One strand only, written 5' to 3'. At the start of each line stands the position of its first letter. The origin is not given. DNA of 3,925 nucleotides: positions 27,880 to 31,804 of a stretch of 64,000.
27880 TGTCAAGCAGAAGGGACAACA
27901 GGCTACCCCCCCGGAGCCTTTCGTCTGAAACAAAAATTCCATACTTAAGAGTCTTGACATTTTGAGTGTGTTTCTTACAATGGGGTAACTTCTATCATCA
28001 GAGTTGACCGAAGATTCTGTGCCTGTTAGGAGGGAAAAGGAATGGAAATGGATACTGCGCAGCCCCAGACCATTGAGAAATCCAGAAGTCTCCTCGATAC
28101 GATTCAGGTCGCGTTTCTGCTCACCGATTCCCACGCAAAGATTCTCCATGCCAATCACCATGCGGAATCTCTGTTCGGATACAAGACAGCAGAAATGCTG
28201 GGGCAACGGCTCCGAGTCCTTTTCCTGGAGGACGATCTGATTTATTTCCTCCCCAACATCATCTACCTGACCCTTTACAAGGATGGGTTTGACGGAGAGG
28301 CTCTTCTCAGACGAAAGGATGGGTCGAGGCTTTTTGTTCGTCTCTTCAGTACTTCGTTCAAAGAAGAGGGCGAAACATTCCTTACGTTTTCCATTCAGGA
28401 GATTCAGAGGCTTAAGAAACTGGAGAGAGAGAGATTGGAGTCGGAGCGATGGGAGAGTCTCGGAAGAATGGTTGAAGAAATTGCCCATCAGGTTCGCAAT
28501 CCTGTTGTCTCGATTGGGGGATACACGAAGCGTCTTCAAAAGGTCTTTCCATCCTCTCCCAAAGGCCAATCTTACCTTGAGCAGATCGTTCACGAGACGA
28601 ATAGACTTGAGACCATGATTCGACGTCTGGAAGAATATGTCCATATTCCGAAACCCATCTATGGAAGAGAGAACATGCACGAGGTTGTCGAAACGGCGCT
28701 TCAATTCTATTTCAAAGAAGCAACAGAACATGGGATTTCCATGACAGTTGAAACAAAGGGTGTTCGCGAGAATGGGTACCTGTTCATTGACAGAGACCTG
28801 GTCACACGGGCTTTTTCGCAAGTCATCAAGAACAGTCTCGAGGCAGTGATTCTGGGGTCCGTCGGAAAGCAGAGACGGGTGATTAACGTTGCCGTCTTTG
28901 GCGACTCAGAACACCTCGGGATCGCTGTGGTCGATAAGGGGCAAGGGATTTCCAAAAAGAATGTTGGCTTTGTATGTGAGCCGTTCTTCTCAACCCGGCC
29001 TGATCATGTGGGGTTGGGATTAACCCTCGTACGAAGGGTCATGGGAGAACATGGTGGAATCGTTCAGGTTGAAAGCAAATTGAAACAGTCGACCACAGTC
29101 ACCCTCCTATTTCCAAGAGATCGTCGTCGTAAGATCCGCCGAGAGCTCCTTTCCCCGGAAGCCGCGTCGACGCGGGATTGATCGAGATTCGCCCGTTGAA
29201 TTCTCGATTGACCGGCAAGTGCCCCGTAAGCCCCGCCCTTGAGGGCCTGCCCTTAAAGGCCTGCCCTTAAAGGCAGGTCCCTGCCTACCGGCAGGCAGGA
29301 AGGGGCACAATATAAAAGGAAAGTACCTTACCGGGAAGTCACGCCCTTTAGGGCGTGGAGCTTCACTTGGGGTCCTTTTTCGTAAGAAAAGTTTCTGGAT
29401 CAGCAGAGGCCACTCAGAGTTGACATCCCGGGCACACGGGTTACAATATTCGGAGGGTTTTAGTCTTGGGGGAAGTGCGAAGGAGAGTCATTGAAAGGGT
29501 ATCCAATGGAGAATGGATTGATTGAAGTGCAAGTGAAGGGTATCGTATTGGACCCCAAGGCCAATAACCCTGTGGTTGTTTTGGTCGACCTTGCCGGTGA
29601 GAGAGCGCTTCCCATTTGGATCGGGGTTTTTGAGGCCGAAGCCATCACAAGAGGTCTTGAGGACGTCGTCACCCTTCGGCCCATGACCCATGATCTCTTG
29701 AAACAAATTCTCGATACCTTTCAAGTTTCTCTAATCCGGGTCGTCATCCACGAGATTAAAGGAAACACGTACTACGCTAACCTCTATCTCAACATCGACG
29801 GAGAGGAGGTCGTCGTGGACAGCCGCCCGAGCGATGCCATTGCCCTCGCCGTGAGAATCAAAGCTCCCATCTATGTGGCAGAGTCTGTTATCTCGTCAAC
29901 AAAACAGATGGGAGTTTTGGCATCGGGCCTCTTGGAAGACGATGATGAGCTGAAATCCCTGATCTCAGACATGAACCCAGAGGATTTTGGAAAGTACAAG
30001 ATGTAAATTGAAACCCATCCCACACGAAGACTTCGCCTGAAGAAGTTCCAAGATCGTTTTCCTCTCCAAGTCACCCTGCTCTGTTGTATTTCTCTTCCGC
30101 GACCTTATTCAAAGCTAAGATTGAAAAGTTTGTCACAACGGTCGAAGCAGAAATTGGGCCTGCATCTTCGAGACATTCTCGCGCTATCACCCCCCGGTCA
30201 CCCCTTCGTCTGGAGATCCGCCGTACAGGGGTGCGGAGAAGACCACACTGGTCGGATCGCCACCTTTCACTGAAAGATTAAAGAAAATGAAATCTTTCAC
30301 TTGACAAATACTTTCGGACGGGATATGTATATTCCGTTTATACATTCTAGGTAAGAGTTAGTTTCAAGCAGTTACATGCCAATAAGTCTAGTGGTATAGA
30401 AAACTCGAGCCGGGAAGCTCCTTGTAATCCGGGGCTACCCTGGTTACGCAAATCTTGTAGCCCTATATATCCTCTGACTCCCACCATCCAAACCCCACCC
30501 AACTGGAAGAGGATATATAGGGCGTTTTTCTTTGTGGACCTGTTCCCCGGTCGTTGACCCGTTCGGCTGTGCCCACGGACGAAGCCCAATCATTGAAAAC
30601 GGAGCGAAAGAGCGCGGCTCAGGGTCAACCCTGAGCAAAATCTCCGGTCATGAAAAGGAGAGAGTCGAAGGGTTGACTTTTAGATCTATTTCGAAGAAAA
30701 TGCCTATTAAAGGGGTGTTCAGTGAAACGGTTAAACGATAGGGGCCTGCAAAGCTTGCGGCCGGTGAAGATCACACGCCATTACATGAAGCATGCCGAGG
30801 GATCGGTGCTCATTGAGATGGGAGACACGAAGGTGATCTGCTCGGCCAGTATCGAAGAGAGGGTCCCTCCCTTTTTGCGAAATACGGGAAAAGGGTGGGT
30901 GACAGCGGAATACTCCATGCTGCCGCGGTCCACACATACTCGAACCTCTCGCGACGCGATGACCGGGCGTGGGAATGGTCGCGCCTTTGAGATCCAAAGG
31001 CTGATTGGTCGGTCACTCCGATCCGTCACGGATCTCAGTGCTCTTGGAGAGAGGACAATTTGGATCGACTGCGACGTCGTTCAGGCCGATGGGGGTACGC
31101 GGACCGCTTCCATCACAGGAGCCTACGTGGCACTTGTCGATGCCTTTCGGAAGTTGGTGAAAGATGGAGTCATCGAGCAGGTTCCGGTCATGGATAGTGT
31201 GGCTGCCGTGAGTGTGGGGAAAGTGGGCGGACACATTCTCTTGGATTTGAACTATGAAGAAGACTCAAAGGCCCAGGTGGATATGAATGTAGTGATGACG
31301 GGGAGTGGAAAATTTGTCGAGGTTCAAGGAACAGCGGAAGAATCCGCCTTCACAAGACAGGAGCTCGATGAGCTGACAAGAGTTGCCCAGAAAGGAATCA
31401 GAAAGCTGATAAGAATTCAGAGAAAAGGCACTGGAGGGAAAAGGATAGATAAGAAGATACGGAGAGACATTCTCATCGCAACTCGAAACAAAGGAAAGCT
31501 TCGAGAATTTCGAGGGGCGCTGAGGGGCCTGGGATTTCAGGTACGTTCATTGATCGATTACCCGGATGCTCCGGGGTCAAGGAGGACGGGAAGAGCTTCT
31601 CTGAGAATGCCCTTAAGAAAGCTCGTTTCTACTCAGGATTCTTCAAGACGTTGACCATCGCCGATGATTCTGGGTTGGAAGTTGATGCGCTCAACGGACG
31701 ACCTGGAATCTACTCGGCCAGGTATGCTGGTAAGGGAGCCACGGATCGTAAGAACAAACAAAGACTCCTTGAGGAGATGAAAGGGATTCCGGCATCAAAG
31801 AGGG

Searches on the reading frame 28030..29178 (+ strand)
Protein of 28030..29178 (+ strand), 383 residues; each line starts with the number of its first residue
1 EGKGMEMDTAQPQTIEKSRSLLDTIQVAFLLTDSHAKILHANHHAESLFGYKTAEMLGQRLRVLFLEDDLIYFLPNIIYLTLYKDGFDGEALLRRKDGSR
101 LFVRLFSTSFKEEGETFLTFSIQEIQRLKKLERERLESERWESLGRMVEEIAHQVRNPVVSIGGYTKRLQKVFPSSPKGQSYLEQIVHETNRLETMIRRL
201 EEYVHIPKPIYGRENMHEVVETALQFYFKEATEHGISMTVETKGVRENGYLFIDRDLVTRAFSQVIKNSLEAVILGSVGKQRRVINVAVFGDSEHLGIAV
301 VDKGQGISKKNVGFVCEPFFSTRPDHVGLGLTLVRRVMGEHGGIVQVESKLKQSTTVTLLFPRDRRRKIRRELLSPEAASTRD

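Call 54: search_protein_families(library=pfam, proteins=[window:28030-29178:+], max_evalue=0.001)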
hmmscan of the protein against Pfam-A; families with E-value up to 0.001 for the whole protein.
window:28030-29178:+ (383 aa): 7 families
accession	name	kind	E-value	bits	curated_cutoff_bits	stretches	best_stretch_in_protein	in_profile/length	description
PF02518.31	HATPase_c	-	5.4e-13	49.8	26.4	1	254-364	2-110/111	Histidine kinase-, DNA gyrase B-, and HSP90-like ATPase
PF00512.31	HisKA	-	1.1e-10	41.8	26.9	1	144-204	2-61/66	His Kinase A (phospho-acceptor) domain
PF13426.13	PAS_9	-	1.2e-10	42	27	1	27-123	2-99/103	PAS domain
PF00989.32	PAS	-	2.8e-10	40.7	22.6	1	19-116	4-102/113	PAS fold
PF13188.13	PAS_8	-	3.6e-08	33.5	21.8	1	16-69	1-51/65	PAS domain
PF08447.18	PAS_3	-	0.00026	21.7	25.6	0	39-114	2-80/89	PAS fold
PF08448.16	PAS_4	-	0.00072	20.2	23.1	0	22-67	1-46/110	PAS fold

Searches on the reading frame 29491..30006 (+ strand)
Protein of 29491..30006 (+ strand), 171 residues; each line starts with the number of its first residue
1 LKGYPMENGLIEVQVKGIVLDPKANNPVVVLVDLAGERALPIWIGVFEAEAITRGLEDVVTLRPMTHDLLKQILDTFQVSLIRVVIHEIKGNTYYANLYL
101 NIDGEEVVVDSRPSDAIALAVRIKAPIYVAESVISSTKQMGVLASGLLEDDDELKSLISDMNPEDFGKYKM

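Call 54: search_protein_families(library=pfam, proteins=[window:29491-30006:+], max_evalue=0.001)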
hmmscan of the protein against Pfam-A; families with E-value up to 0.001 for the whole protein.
window:29491-30006:+ (171 aa): 1 family
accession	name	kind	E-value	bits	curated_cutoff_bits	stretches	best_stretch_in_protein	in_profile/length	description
PF02577.19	BFN_dom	-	2.6e-38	130.7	27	1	29-138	1-108/112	Bifunctional nuclease domain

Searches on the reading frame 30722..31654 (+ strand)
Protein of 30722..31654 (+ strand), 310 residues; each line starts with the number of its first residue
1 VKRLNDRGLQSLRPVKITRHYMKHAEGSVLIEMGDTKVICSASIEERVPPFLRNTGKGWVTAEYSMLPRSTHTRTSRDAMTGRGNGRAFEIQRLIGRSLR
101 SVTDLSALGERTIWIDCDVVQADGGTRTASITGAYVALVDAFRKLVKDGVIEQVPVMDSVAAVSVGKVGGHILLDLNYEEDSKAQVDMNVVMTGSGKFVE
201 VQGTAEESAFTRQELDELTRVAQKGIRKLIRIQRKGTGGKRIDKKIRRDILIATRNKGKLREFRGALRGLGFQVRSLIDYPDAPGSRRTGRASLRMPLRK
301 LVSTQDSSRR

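Call 29: find_related_loci(query=window:30722-31654:+, collection=metagenome_contigs, flank=10000)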
Query window:30722-31654:+ (310 aa) in metagenome_contigs; peptide patterns used: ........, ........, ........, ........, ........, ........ (x = any residue, [..] = any of these).
600 stretches matched a pattern (row limit reached: there are more); 583 encode a relative of the query (tblastn E <= 1e-3); the best 80 are kept; 80 distinct loci.
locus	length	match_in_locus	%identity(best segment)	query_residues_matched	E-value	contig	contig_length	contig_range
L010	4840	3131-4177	62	1-300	7e-141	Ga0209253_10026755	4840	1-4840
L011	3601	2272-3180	67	1-303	8e-134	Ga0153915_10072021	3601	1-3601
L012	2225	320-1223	78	1-300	3e-133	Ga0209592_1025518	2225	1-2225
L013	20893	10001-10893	76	1-300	3e-121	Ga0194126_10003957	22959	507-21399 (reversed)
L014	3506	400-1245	56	1-284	4e-107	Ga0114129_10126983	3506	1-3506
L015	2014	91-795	68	1-235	1e-108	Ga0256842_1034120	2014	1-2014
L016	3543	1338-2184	65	3-284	5e-104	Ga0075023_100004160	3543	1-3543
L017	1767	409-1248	59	3-284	4e-108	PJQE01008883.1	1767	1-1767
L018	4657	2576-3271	64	3-234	2e-101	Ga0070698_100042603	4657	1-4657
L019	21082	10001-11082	65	3-284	7e-101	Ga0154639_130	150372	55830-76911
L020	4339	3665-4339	66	1-225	2e-100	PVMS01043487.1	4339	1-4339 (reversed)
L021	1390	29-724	62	3-234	6e-107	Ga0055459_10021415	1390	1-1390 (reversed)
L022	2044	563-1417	55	3-284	1e-103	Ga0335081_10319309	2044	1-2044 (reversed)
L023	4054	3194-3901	64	1-236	2e-99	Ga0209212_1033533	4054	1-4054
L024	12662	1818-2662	61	3-281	3e-98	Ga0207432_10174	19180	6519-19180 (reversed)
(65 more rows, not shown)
